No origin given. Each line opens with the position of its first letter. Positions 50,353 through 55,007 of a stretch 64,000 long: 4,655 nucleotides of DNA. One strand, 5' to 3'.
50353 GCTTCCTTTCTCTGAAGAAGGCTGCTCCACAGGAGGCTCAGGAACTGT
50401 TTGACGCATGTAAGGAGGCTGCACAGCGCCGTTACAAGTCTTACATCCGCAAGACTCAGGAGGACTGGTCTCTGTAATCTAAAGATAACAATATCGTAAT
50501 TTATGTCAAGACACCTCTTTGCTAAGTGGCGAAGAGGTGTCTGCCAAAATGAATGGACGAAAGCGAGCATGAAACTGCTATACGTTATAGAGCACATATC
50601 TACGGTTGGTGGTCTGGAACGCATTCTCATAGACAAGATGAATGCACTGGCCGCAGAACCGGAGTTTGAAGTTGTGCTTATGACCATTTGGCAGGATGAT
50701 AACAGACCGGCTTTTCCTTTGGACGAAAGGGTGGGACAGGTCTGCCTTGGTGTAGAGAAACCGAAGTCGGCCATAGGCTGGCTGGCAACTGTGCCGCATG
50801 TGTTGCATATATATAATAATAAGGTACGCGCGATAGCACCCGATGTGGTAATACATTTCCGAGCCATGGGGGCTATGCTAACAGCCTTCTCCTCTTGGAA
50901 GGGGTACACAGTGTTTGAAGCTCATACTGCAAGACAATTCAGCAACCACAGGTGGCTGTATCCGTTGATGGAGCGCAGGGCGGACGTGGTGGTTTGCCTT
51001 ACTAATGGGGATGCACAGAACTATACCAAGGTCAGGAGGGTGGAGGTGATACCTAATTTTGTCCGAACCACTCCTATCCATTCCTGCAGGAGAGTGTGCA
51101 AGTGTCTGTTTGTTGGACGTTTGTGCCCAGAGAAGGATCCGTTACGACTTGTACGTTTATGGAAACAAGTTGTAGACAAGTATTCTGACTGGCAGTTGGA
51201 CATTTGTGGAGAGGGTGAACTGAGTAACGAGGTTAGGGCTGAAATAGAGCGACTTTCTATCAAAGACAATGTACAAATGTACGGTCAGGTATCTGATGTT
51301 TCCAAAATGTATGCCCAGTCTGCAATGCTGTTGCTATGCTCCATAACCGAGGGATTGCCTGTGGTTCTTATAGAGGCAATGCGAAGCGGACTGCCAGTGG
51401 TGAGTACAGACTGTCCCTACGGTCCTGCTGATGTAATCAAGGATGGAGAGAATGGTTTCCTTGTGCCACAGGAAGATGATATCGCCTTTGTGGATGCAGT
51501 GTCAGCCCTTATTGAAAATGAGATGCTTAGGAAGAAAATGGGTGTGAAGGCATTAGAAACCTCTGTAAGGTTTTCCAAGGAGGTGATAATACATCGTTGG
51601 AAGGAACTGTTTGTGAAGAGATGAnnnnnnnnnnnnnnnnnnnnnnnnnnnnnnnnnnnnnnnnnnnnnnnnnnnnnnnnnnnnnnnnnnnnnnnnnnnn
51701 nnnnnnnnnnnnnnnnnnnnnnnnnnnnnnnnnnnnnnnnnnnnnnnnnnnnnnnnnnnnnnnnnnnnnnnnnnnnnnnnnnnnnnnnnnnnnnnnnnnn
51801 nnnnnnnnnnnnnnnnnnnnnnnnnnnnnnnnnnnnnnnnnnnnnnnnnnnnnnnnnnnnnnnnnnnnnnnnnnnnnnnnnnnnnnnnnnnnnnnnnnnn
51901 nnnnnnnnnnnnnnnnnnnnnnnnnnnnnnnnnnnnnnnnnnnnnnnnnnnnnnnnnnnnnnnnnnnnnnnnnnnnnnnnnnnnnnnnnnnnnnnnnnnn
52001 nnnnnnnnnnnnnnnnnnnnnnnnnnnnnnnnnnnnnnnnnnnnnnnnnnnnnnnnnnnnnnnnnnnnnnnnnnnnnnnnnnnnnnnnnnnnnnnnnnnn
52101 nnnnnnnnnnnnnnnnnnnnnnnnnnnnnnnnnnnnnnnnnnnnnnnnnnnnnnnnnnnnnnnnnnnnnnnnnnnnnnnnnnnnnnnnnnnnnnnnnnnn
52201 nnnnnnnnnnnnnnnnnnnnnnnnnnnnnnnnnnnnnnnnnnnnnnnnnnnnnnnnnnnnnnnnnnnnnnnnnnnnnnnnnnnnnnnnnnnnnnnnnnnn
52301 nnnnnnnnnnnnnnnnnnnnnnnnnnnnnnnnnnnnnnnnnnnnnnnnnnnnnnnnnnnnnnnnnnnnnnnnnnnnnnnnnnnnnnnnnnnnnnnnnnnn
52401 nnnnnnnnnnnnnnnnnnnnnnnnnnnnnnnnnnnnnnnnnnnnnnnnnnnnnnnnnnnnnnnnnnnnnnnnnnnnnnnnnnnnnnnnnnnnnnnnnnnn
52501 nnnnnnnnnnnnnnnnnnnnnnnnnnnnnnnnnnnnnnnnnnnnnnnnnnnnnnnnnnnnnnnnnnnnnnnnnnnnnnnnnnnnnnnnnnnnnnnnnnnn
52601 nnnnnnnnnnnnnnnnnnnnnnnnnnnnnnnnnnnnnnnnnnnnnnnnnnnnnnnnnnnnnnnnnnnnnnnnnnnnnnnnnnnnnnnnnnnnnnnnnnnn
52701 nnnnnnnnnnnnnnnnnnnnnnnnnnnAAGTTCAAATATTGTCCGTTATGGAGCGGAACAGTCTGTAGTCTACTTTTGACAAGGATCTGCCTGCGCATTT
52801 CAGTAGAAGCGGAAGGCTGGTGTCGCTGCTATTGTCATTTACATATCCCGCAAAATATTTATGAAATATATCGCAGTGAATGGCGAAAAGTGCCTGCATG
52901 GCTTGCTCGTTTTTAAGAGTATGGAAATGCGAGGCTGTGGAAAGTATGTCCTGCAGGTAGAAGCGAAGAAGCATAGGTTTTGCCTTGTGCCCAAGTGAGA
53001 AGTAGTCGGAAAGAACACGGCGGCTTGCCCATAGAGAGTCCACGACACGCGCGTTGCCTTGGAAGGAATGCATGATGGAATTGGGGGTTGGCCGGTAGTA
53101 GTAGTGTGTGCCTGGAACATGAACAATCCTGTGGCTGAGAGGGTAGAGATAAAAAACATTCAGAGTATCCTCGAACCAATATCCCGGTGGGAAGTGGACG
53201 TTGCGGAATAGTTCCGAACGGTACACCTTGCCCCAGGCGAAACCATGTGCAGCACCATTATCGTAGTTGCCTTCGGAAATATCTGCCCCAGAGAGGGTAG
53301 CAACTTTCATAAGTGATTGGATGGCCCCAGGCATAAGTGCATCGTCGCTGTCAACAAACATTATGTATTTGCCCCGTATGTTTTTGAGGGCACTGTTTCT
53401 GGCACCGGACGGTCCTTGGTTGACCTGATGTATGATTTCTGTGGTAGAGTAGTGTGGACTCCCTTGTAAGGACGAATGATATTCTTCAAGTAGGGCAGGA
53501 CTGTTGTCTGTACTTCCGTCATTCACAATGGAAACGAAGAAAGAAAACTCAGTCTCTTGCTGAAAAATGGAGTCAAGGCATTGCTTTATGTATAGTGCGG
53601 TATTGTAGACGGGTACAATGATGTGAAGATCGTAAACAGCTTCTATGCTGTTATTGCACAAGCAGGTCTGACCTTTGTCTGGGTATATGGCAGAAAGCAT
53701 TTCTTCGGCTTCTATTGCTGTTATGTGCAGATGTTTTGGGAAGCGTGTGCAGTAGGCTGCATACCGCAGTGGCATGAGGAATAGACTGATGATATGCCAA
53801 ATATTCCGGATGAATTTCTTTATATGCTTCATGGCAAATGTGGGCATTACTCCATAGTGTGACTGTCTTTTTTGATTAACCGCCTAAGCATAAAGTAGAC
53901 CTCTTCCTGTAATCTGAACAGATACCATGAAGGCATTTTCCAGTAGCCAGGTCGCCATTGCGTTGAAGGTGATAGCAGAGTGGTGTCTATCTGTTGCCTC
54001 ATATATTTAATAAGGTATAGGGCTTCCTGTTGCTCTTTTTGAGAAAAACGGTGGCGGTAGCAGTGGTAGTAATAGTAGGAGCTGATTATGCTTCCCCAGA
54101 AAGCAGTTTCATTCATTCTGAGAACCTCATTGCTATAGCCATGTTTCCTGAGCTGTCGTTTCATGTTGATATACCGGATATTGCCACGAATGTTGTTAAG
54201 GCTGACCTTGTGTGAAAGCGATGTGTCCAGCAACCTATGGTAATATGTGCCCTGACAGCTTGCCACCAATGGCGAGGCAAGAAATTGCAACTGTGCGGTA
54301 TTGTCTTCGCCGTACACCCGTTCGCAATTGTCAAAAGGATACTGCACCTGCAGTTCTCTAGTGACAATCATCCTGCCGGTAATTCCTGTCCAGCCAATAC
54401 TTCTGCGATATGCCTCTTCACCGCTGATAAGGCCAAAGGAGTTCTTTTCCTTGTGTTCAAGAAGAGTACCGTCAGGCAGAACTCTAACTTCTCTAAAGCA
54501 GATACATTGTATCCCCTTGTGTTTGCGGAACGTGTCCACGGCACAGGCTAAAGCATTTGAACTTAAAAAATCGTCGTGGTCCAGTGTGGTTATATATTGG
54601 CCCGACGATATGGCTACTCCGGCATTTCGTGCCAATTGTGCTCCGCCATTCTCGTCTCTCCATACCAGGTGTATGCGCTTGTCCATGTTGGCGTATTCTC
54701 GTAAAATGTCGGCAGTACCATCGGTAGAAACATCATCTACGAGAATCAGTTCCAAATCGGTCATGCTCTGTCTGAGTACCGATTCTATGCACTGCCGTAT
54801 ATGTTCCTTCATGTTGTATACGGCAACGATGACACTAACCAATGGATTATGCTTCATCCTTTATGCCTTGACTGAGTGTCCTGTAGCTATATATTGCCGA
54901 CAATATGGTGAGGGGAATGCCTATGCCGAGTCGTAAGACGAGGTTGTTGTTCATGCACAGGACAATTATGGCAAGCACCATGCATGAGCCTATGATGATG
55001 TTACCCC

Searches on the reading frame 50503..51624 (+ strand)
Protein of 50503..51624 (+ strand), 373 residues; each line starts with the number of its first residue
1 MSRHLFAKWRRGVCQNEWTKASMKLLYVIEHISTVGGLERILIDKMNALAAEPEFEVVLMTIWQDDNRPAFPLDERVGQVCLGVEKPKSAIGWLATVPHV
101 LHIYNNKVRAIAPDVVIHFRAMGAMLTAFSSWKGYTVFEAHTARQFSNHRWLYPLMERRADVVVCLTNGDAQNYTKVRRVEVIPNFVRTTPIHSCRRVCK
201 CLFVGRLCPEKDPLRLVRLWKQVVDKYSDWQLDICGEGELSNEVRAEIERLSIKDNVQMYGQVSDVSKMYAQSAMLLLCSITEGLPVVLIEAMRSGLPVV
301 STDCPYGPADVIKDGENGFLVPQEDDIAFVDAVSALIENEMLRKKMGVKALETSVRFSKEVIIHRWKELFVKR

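Call 65: search_protein_families(library=pfam, proteins=[window:50503-51624:+], max_evalue=0.00001)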
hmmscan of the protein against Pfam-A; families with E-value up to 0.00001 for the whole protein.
window:50503-51624:+ (373 aa): 3 families
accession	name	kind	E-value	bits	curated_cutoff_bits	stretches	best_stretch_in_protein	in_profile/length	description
PF00534.26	Glycos_transf_1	-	2.3e-39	135.1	26.4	1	202-350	19-169/172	Glycosyl transferases group 1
PF13692.12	Glyco_trans_1_4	-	7.3e-35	120.7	27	1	201-339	4-142/142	Glycosyl transferases group 1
PF13439.12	Glyco_transf_4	-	7.4e-07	29.8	28.5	1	35-189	1-168/170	Glycosyltransferase Family 4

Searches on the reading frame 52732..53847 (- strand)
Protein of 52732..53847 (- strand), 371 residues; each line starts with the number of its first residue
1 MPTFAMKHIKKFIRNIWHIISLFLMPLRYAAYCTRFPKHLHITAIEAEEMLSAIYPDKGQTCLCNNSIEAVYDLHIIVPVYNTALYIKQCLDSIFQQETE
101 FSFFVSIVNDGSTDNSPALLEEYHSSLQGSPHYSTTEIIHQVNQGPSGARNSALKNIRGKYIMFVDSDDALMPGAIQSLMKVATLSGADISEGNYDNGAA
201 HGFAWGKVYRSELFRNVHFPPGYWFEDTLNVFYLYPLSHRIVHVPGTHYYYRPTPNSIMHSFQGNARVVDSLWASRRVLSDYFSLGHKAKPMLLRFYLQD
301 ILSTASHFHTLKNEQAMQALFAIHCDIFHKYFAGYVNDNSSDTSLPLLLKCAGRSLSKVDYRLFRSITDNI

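Call 65: search_protein_families(library=pfam, proteins=[window:52732-53847:-], max_evalue=0.00001)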
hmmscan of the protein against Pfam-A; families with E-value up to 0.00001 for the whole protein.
window:52732-53847:- (371 aa): 2 families
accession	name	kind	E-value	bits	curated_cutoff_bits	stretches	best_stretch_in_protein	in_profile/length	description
PF00535.33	Glycos_transf_2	-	4.3e-28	98.8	23.3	1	76-221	2-139/168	Glycosyl transferase family 2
PF13641.12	Glyco_tranf_2_3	-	1.6e-06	28.7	27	1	75-183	4-111/230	Glycosyltransferase like family 2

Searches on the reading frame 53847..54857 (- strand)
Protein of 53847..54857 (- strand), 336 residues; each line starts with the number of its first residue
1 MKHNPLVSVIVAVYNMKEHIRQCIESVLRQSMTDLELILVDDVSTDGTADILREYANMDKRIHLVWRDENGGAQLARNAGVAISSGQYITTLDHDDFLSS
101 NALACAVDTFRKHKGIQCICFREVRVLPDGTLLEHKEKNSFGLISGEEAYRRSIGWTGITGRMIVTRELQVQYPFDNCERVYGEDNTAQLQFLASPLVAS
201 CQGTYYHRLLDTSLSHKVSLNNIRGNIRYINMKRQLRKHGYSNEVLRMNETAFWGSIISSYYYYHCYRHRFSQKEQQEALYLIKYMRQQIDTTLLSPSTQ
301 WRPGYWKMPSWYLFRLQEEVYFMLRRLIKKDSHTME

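Call 65: search_protein_families(library=pfam, proteins=[window:53847-54857:-], max_evalue=0.00001)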
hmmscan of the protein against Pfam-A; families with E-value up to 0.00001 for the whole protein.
window:53847-54857:- (336 aa): 3 families
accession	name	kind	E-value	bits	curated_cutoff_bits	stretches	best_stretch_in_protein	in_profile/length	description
PF00535.33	Glycos_transf_2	-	7.8e-31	107.7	23.3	1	8-125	1-118/168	Glycosyl transferase family 2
PF13641.12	Glyco_tranf_2_3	-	5.6e-11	43.3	27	1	7-186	3-188/230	Glycosyltransferase like family 2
PF10111.15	Glyco_tranf_2_2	-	2.8e-08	34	27.3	1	8-107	1-103/276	Glycosyltransferase like family 2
